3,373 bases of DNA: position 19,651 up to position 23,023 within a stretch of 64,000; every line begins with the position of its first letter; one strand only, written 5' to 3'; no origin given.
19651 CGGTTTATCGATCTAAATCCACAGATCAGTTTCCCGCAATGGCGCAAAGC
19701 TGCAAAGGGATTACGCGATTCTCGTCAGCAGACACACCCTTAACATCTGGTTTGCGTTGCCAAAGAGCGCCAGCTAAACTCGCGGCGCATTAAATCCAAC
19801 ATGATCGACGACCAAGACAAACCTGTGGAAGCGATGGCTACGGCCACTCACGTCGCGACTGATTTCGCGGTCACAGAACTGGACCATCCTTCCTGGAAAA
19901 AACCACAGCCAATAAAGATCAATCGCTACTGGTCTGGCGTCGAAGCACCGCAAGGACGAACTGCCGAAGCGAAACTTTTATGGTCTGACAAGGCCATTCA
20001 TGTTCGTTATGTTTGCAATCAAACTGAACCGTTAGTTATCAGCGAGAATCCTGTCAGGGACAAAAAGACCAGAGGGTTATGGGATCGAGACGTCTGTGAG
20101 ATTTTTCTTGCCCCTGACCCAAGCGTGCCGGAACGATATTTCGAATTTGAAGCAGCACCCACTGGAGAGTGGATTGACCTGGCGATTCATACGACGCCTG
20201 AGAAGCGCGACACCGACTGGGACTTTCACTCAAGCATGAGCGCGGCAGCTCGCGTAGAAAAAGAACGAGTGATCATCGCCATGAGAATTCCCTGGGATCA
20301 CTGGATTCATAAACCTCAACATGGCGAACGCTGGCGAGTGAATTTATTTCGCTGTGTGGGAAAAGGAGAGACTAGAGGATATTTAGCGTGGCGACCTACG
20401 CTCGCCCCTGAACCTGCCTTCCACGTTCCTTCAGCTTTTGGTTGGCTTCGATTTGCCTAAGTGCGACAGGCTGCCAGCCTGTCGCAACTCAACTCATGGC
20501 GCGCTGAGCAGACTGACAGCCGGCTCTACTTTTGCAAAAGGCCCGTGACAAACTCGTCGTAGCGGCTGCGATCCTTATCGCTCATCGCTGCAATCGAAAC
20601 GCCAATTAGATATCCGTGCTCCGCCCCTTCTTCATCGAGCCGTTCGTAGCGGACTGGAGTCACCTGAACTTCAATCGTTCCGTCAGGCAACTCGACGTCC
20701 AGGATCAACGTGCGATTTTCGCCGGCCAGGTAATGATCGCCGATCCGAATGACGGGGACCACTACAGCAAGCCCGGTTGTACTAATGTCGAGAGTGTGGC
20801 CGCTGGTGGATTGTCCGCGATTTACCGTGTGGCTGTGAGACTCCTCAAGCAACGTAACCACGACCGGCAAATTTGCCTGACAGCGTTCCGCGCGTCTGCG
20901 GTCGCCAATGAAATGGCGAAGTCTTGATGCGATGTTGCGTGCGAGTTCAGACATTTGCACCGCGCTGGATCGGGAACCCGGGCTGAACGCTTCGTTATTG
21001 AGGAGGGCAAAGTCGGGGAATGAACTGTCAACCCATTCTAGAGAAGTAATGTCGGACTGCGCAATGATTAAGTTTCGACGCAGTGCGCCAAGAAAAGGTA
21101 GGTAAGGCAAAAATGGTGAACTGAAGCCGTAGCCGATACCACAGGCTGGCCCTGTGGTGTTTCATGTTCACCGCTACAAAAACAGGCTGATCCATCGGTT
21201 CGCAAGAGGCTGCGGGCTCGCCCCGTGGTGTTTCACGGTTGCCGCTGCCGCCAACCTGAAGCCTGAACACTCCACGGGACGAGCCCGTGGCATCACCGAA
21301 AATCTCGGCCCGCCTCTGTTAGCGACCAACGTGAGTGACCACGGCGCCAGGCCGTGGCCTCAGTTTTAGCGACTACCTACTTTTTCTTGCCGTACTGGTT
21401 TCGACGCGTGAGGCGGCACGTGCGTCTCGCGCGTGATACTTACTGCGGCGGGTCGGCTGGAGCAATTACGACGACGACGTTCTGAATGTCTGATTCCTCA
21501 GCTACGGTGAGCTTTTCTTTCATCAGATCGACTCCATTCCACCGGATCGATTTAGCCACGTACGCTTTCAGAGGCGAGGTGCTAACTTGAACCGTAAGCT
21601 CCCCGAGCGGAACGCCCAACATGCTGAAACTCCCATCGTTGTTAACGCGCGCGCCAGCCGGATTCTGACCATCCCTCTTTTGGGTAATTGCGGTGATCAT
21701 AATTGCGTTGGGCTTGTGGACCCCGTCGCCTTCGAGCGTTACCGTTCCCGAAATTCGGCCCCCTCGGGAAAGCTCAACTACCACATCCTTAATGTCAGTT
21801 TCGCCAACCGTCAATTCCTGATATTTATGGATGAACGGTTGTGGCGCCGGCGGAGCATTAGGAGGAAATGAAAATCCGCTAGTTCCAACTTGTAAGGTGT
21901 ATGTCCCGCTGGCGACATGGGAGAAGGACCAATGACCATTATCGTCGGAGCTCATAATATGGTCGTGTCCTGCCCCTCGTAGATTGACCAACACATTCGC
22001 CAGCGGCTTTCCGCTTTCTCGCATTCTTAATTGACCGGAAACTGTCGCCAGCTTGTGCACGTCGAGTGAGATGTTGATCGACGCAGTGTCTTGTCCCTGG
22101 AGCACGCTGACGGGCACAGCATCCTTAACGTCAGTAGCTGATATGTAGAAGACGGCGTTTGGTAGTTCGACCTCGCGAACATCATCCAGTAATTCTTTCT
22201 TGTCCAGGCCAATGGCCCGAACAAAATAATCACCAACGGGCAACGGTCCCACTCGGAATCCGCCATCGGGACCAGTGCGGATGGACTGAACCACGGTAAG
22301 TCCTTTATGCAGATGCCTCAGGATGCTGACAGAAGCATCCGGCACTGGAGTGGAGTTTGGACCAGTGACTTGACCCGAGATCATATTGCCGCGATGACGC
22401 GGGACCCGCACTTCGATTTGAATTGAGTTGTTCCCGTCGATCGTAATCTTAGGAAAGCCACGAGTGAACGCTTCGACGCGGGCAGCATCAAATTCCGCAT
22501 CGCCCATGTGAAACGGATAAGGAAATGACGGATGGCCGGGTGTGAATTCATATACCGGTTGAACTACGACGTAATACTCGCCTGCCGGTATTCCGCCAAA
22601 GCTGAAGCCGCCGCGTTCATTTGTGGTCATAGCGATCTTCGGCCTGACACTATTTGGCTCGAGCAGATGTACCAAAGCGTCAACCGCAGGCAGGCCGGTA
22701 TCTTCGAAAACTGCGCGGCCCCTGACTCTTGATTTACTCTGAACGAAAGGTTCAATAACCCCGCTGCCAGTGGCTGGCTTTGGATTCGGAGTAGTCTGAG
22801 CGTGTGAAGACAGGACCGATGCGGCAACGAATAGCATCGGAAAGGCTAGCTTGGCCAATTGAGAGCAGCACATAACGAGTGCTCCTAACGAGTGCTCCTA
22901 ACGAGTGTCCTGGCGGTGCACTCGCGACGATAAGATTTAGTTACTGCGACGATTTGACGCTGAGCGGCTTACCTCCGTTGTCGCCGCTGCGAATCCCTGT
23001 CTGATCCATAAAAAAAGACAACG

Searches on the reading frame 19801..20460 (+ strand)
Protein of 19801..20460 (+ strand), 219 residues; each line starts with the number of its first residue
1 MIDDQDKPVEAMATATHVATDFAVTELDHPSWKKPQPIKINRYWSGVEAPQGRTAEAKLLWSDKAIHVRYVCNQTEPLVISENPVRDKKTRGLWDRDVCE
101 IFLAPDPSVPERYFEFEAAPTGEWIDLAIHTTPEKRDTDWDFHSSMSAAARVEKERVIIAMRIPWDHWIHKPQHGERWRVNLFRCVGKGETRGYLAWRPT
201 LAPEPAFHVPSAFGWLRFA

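Call 75: search_protein_families(library=pfam, proteins=[window:19801-20460:+], max_evalue=0.00001)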
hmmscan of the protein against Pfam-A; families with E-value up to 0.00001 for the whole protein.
window:19801-20460:+ (219 aa): 2 families
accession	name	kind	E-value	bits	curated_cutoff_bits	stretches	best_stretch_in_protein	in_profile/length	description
PF06452.16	CBM9_1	-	2.2e-12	47.7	23.4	1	31-216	8-180/185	Carbohydrate family 9 binding domain-like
PF16011.10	CBM9_2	-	1.2e-08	35.4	25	1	59-218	35-199/199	Carbohydrate-binding family 9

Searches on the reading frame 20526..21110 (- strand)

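Call 75: search_protein_families(library=pfam, proteins=[window:20526-21110:-], max_evalue=0.00001)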
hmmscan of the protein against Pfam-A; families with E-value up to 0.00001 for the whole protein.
window:20526-21110:- (194 aa): 1 family
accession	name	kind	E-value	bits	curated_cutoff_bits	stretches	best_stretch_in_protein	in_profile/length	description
PF07238.19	PilZ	-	2.3e-08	34.7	22.5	1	70-189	1-101/102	PilZ domain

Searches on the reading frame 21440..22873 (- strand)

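Call 75: search_protein_families(library=pfam, proteins=[window:21440-22873:-], max_evalue=0.00001)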
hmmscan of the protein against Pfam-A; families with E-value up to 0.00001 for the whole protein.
window:21440-22873:- (477 aa): 6 families
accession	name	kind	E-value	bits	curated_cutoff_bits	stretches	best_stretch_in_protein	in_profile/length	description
PF13620.12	CarboxypepD_reg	-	2e-31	108.6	32.3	2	165-220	2-54/82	Carboxypeptidase regulatory-like domain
PF13715.12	CarbopepD_reg_2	-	1e-13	51.6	32.2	0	278-334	1-55/88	CarboxypepD_reg-like domain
PF17210.9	SdrD_B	-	1.1e-09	39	29.7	0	68-109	29-69/112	SdrD B-like domain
PF09430.16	EMC7_beta-sandw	-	1.1e-09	39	26.6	0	292-338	8-54/122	ER membrane protein complex subunit 7, beta-sandwich domain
PF17802.7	SpaA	-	2e-09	37.9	23.1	0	286-328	11-57/91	Prealbumin-like fold domain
PF23193.1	NOMO_3rd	-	7.1e-07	29.7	27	0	80-104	60-84/120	NOMO third transthyretin-like domain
